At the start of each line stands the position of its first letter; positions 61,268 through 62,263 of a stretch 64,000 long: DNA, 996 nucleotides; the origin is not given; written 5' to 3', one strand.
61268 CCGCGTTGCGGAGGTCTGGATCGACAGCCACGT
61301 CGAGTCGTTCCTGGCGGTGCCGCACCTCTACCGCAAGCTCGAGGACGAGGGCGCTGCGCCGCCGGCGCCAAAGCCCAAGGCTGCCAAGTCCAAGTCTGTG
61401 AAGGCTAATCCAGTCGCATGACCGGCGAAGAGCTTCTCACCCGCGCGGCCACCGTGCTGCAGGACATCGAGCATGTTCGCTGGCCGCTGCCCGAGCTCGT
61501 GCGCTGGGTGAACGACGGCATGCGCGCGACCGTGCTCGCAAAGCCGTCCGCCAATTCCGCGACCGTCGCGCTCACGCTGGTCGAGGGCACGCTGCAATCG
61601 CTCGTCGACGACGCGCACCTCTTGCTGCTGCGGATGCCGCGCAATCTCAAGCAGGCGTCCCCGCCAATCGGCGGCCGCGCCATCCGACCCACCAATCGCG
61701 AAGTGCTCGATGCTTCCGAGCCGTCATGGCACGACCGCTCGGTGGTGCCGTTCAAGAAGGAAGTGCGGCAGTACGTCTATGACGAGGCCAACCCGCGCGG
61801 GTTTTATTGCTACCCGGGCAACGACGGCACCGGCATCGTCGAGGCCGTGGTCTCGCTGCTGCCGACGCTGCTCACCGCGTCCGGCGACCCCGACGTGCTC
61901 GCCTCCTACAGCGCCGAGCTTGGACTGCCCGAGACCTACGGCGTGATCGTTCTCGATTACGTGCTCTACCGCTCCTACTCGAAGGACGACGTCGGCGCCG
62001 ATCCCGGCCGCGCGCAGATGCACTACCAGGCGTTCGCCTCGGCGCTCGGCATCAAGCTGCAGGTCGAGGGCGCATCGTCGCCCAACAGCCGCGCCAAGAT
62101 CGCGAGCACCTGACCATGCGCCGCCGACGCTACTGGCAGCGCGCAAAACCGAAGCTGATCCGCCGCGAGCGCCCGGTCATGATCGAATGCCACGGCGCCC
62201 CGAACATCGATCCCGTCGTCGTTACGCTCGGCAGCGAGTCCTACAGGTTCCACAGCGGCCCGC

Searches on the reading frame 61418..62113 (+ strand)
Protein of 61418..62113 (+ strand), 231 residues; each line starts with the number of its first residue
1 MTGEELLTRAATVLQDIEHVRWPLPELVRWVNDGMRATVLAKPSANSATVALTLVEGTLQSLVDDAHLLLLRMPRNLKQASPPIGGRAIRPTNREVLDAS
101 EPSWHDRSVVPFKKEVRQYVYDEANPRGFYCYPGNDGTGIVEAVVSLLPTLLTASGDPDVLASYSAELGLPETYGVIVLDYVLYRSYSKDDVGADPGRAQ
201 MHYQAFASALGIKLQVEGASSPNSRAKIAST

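Call 60: search_protein_families(library=pfam, proteins=[window:61418-62113:+], max_evalue=0.00001)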
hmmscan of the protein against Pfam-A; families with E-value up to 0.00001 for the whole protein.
window:61418-62113:+ (231 aa): 1 family
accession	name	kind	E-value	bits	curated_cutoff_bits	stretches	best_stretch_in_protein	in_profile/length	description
PF24175.2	SU10_adaptor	-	2.5e-30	106.8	27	1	1-224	1-192/194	SU10 adaptor protein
